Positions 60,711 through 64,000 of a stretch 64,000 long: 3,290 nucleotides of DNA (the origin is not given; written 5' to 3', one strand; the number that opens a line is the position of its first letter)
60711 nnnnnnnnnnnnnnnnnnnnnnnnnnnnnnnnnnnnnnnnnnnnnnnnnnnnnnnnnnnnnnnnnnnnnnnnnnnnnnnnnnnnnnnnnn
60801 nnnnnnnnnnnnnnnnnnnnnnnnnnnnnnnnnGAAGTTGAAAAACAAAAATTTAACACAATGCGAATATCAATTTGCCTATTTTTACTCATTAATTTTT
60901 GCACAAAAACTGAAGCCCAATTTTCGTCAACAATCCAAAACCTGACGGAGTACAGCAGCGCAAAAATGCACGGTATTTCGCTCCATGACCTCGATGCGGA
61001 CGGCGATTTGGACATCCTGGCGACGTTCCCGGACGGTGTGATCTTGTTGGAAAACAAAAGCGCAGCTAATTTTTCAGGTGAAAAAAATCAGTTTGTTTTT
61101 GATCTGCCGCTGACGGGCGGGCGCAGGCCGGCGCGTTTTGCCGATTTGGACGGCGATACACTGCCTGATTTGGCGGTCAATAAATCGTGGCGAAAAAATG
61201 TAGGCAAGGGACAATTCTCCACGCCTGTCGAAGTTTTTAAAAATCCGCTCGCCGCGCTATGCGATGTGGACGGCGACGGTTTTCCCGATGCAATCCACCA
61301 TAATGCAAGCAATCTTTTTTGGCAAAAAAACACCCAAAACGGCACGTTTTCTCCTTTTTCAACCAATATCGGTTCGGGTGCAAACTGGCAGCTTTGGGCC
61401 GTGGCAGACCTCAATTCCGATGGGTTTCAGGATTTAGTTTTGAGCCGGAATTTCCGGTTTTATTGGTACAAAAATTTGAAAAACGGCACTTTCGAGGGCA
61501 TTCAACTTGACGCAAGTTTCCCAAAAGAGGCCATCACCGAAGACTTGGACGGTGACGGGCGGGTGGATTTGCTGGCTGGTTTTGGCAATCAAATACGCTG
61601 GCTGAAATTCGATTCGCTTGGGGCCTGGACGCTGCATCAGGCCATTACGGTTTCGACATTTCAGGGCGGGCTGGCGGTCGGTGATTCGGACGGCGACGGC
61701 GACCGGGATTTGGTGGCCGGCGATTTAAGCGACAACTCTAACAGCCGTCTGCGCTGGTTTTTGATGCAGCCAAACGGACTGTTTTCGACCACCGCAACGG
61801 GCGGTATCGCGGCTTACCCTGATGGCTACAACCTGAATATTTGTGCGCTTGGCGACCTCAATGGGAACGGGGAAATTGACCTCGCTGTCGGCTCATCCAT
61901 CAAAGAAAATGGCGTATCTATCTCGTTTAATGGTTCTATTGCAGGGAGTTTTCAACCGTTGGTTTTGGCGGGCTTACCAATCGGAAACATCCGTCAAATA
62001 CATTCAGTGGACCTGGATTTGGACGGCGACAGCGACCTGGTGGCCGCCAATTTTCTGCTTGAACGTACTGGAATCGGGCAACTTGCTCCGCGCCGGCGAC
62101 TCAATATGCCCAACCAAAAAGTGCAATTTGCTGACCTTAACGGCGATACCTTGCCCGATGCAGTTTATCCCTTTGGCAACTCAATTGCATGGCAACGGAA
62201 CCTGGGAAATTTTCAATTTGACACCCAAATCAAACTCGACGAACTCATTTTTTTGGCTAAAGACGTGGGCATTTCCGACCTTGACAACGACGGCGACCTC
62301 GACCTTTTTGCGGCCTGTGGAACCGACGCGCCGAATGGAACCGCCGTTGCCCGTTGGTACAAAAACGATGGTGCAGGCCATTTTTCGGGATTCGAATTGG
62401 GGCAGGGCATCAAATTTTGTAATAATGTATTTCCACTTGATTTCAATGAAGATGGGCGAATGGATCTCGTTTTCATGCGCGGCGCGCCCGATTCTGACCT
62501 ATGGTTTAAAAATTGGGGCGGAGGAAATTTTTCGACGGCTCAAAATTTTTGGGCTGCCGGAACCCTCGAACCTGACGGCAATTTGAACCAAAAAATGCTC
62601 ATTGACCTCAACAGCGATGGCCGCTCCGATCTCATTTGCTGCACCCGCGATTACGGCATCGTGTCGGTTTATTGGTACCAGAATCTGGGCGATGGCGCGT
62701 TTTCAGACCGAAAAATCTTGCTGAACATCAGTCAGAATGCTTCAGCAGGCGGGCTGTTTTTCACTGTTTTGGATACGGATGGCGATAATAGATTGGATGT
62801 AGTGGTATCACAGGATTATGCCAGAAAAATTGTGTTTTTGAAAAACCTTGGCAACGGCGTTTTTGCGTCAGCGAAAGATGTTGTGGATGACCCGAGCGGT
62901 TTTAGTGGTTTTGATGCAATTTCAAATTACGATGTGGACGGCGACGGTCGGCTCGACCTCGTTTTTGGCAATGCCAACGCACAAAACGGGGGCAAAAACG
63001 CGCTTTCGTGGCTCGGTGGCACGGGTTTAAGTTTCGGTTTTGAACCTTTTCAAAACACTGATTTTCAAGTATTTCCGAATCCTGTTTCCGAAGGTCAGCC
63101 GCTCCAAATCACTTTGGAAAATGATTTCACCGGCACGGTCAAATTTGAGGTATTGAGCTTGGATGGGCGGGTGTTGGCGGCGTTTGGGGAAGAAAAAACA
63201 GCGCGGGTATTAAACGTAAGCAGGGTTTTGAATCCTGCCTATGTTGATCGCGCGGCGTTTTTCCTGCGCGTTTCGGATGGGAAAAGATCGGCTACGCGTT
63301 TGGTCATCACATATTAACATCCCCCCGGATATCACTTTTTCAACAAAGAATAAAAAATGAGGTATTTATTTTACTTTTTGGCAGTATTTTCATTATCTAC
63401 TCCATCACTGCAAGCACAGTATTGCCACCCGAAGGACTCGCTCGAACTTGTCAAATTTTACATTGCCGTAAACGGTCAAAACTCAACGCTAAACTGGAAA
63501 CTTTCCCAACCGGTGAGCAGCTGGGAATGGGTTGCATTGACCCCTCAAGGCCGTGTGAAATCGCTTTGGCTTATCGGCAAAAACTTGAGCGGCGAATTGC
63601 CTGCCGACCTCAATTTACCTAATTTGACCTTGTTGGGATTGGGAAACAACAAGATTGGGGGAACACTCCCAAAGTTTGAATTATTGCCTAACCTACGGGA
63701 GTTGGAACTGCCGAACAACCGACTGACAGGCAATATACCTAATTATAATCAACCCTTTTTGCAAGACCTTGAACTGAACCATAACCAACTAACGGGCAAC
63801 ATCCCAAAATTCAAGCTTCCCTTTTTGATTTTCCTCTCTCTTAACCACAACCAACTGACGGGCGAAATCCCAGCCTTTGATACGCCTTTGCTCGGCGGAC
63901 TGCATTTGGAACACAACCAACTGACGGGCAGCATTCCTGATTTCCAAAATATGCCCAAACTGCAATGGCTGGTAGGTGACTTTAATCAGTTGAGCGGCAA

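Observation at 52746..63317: Tandem array of three paralogous T9SS cargo genes combining integrin-like double propellers with a receptor-L-domain-like solenoid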

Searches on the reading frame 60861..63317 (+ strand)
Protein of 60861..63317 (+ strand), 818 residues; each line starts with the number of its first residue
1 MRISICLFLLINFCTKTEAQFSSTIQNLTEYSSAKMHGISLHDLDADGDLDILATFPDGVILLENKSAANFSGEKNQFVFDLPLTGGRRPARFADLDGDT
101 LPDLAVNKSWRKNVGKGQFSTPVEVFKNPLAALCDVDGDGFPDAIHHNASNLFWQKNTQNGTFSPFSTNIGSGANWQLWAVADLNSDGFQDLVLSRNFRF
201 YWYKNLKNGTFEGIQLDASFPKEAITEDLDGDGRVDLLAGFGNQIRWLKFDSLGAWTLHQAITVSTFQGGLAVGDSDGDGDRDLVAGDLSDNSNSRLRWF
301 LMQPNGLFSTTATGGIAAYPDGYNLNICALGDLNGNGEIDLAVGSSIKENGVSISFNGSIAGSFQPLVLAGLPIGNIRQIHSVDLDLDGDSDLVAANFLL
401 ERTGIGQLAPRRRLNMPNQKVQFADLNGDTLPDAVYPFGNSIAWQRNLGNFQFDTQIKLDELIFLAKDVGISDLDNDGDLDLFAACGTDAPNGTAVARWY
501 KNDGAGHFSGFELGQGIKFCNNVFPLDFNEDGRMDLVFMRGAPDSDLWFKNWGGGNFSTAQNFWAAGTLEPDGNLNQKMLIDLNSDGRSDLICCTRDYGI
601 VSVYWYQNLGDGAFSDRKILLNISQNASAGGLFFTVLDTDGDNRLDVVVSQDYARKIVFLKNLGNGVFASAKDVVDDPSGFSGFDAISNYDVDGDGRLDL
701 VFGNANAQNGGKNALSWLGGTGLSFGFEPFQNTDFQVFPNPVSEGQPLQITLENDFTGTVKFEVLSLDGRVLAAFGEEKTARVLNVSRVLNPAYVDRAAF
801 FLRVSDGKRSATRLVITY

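Call 3: search_protein_families(library=pfam, proteins=[window:60861-63317:+], max_evalue=0.01)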
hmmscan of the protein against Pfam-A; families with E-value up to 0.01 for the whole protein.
window:60861-63317:+ (818 aa): 4 families
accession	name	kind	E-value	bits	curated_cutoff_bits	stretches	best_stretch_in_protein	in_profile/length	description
PF13517.12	FG-GAP_3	-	2e-56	188.9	26.9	10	582-649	1-61/61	FG-GAP-like repeat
PF01839.29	FG-GAP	-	2.4e-26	91.5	22.1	1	686-711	4-32/37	FG-GAP repeat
PF16743.10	PliI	-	7.2e-06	26.1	27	0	561-599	45-83/123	Periplasmic lysozyme inhibitor of I-type lysozyme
PF23743.1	Beta-prop_BBS7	-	0.00059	19.7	27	0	571-610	217-254/299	BBS7 beta-propeller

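Call 4: search_protein_families(library=ncbifam, proteins=[window:60861-63317:+], max_evalue=0.01)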
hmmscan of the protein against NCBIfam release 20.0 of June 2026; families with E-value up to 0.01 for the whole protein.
window:60861-63317:+ (818 aa): 2 families
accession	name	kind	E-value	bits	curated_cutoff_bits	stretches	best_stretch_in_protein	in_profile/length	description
TIGR04183.1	Por_Secre_tail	domain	0.00088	19.2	23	1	737-815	1-69/72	T9SS type A sorting domain-containing protein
NF052506.1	PA5033_fam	subfamily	0.002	17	100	0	133-197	33-92/284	PA5033 family protein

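Call 33: predict_structure(alignment_id=A3)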
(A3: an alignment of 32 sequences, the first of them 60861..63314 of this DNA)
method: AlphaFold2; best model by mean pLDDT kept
length: 818 residues; sequences in the alignment: 32
mean_pLDDT: 85.9   pTM: 0.76
mean pLDDT of the five models: 85.9, 85.4, 85.3, 84.7, 84.6
residues with pLDDT >= 90: 408; 70-90: 336; 50-70: 48; < 50: 26
segments of 3 or more residues with pLDDT < 50: 1-3, 12-18, 723-733
pLDDT, mean of each block of 10 residues (from residue 1): 51 45 89 86 88 89 88 84 66 91 92 88 91 91 92 93 92 92 92 94 91 94 93 93 94 87 91 90 89 81 92 74 78 90 82 84 84 87 90 92 90 87 93 93 92 90 89 93 88 76 93 85 93 93 88 91 91 90 92 92 94 93 81 91 90 91 87 84 89 89 74 88 41 64 78 82 85 86 79 66 84 81
secondary structure, 60 per line:
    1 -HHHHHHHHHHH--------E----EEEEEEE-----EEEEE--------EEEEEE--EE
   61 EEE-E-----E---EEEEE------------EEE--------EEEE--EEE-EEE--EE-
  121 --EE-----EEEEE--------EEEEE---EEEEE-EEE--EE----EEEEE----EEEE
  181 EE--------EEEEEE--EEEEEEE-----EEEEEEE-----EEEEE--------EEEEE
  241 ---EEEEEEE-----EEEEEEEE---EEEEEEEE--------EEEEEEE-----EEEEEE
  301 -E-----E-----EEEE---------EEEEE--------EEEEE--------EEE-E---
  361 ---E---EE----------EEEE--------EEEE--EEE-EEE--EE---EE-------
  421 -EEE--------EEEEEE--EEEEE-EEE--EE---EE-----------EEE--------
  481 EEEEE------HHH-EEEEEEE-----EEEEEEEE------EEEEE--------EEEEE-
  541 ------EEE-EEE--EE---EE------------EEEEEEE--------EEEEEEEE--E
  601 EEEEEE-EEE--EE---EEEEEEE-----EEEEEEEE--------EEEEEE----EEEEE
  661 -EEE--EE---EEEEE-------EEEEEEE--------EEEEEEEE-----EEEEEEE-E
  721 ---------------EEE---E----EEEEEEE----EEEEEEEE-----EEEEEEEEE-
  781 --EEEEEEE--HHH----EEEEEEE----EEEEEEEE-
elements in order (helices of 4 or more, strands of 3 or more residues): H2-12 E26-32 E38-42 E51-56 E59-63 E75-79 E92-94 E103-106 E109-111 E113-115 E130-134 E143-147 E151-155 E157-159 E168-172 E177-182 E191-196 E199-205 E211-217 E223-227 E236-240 E244-250 E256-263 E267-274 E283-289 E295-300 E314-317 E327-331 E340-344 E353-355 E380-383 E392-395 E398-400 E402-404 E422-424 E433-438 E441-445 E447-449 E470-472 E481-485 E496-502 E508-515 E522-526 E535-539 E547-549 E551-553 E575-581 E590-597 E600-606 E608-610 E618-624 E630-637 E646-651 E656-660 E662-664 E672-676 E684-690 E699-706 E712-718 E736-738 E747-753 E758-765 E771-779 E783-789 E799-805 E810-817

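Call 36: fold_search(model_id=the predicted structure, library=pdb)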
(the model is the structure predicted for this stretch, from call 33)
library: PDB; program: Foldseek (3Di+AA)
matches with E <= 10: 1594; with E <= 0.001: 299
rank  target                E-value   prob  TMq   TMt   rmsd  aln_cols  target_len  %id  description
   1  3va6_A                2.4e-11  1.00  0.28  0.30  22.1       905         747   12  Crystal Structure of the extracellular domain of the putative hybrid two component system BT4673 from B. thetaiotaomic (released 2012-06-13)
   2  3ott_A                2.6e-11  1.00  0.27  0.30  22.6       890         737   12  Crystal Structure of the extracellular domain of the putative one component system BT4673 from B. thetaiotaomicron (released 2011-08-10)
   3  3ei2_A                4.3e-11  1.00  0.29  0.22  32.7       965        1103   10  Structure of hsDDB1-drDDB2 bound to a 16 bp abasic site containing DNA-duplex (released 2009-01-20)
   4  8d7u_A                5.0e-11  1.00  0.29  0.22  31.1       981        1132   11  Cereblon~DDB1 bound to CC-92480 with DDB1 in the linear conformation (released 2022-07-20)
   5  5v3o_A                7.1e-11  1.00  0.26  0.21  30.4       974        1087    9  Cereblon in complex with DDB1 and CC-220 (released 2017-05-03)
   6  8d7v_A                7.5e-11  1.00  0.31  0.25  26.3       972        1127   10  Cereblon~DDB1 bound to CC-92480 with DDB1 in the twisted conformation (released 2022-07-20)
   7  5hxb_Y                1.0e-10  1.00  0.27  0.21  30.0       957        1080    9  Cereblon in complex with DDB1, CC-885, and GSPT1 (released 2016-06-29)
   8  5jk7_A                1.1e-10  1.00  0.26  0.20  31.7       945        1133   10  The X-ray structure of the DDB1-DCAF1-Vpr-UNG2 complex (released 2016-10-05)
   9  3va6_B                1.3e-10  1.00  0.29  0.31  21.8       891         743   12  Crystal Structure of the extracellular domain of the putative hybrid two component system BT4673 from B. thetaiotaomic (released 2012-06-13)
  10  9ejq                  1.8e-10  1.00  0.28  0.21  31.6       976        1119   10  Crystal structure of DDB1 in complex with XS381952 (released 2025-02-26)
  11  2b5l_A                1.9e-10  1.00  0.27  0.21  31.0       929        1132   10  Crystal Structure of DDB1 In Complex with Simian Virus 5 V Protein (released 2006-02-28)
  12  9sfm_A                2.1e-10  1.00  0.28  0.21  30.3       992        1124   10  Crystal structure of Cereblon-DDB1 in complex with SB-405483 and Lenalidomide (released 2025-11-19)
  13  7okq_A                2.7e-10  1.00  0.29  0.22  29.9      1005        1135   11  Cryo-EM Structure of the DDB1-DCAF1-CUL4A-RBX1 Complex (released 2021-10-13)
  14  4tz4_A                3.1e-10  1.00  0.28  0.22  29.5       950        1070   10  Crystal Structure of Human Cereblon in Complex with DDB1 and Lenalidomide (released 2014-08-06)
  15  6bm0_A                3.5e-10  1.00  0.29  0.21  32.4       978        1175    9  Cryo-EM structure of human CPSF-160-WDR33 complex at 3.8 A resolution (released 2017-11-22)
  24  9oee_A                5.3e-10  1.00  0.26  0.31  25.5       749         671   13  S. griseus TUA bound UmbA4 complexes (released 2025-12-17)
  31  2bwm                  8.0e-10  1.00  0.21  0.37  17.1       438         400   19  1.8A CRYSTAL STRUCTURE OF of Psathyrella velutina LECTIN IN COMPLEX WITH METHYL 2-ACETAMIDO-1,2-DIDEOXY-1-SELENO-BETA-D- (released 2006-01-23)
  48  4tqm_A                2.1e-09  1.00  0.29  0.54   9.9       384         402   20  Structural basis of specific recognition of non-reducing terminal N-acetylglucosamine by an Agrocybe aegerita lection (released 2015-06-03)
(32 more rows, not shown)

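Call 37: find_related_loci(query=A3, collection=genome_contigs, flank=10000)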
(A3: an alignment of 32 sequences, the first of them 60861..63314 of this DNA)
Query A3 (818 aa) in genome_contigs; peptide patterns used: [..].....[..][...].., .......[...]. (x = any residue, [..] = any of these).
600 stretches matched a pattern (row limit reached: there are more); 193 encode a relative of the query (tblastn E <= 1e-3); the best 80 are kept; 80 distinct loci.
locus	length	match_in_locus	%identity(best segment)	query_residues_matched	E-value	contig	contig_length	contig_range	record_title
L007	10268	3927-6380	28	29-755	2e-47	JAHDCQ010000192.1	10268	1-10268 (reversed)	MAG: Saprospiraceae bacterium isolate MAG-138 RZ_18531, whole genome shotgun sequence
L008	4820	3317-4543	31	8-770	5e-34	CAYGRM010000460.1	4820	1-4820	MAG TPA_asm: uncultured Saprospiraceae bacterium isolate ERP117304_co3_219 genome assembly, contig: NODE_25997_length_48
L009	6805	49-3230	26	26-733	1e-32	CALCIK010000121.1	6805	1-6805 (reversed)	MAG TPA_asm: uncultured Bacteroidetes bacterium isolate SRR5576005_bin.119_CONCOCT_v1.1_MAG genome assembly, contig: ERZ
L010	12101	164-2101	27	23-717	8e-24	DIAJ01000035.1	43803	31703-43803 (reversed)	MAG TPA_asm: Flavobacteriales bacterium UBA5081 UBA5081_contig_10356, whole genome shotgun sequence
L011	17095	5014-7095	26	19-710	4e-23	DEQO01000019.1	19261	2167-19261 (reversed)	MAG TPA_asm: Flavobacteriales bacterium UBA3364 UBA3364_contig_13153, whole genome shotgun sequence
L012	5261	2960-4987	26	34-717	3e-18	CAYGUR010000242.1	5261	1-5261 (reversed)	MAG TPA_asm: uncultured Comamonadaceae bacterium isolate ERP117304_co3_12 genome assembly, contig: NODE_22981_length_526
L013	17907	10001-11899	28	32-670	5e-18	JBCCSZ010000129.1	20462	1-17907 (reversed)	MAG: Bacteroidota bacterium isolate P01_D01_bin.68 k141_382602_length_20462_cov_85.1922, whole genome shotgun sequence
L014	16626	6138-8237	27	39-704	8e-18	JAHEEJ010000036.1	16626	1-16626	MAG: Deltaproteobacteria bacterium isolate Ww264 NODE_5742_length_16626_cov_4.819267, whole genome shotgun sequence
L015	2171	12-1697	27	37-704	2e-17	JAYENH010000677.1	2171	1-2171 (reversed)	MAG: Bacteroidota bacterium isolate MAG060 MAG060_677, whole genome shotgun sequence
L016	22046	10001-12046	26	8-741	1e-16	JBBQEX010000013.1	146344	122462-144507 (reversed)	MAG: Haliangiales bacterium isolate Co_metawrap_1071 Cmw_1071_k141_18455518_length_146344_cov_11.9997, whole genome shot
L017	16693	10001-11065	28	43-742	5e-16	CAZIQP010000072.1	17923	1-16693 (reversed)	MAG TPA_asm: uncultured Opitutaceae bacterium isolate binchicken_co50_281 genome assembly, contig: NODE_3498_length_1792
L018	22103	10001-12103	25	43-706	8e-16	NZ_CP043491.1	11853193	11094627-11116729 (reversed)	Cystobacter fuscus strain Cbf 10 chromosome, complete genome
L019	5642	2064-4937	30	27-702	1e-15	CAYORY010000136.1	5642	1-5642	MAG TPA_asm: uncultured Roseivirgaceae bacterium isolate ERP117304_co1_221 genome assembly, contig: NODE_11963_length_56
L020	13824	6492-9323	26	25-754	1e-15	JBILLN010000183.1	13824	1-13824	MAG: Bradymonadia bacterium isolate ME2017-08-05_3300034118_group7_bin165 Rohwer_bin1474_scaffold_2276_c1, whole genome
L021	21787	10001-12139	27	3-706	2e-34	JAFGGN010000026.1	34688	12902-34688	MAG: bacterium isolate Zod_Metabat.1387 k87_2750824, whole genome shotgun sequence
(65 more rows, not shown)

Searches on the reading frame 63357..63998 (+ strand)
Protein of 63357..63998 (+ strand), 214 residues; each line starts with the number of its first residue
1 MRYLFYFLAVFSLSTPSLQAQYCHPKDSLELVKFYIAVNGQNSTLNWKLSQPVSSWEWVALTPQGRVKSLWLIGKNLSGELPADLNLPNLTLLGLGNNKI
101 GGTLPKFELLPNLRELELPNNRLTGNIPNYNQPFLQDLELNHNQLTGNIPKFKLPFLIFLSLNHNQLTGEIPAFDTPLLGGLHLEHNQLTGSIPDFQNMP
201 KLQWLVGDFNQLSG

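Call 12: search_protein_families(library=pfam, proteins=[window:63357-63998:+], max_evalue=0.001)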
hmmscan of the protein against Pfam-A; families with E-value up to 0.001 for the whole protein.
window:63357-63998:+ (214 aa): 4 families
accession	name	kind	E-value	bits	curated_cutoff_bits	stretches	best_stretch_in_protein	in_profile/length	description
PF12799.13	LRR_4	-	1.5e-13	50.9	27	2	135-168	3-37/44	Leucine Rich repeats (2 copies)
PF00560.39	LRR_1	-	1.1e-10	40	20.6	0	112-129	1-18/23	Leucine Rich Repeat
PF13855.12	LRR_8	-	1e-06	28.8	27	0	86-123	23-61/61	Leucine rich repeat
PF24141.1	LRR_ComC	-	0.00037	20.7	27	0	17-151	142-274/288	EGF-like domain-containing protein ComC LRR domain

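Call 83: search_protein_families(library=ncbifam, proteins=[window:63357-63998:+], max_evalue=0.01)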
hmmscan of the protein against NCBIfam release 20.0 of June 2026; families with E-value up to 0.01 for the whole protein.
window:63357-63998:+ (214 aa): 3 families
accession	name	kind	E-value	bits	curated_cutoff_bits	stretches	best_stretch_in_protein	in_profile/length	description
NF033189.1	internalin_A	exception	4.8e-07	28.5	1600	1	83-213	267-395/799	class 1 internalin InlA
NF047464.1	FibnectbindLIC11051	equivalog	0.00025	19.6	1000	0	157-213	536-594/685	LIC_11051 family fibronectin-binding protein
NF033190.2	inl_like_NEAT_1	exception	0.0003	19.2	1275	1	87-168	393-473/754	NEAT domain-containing leucine-rich repeat protein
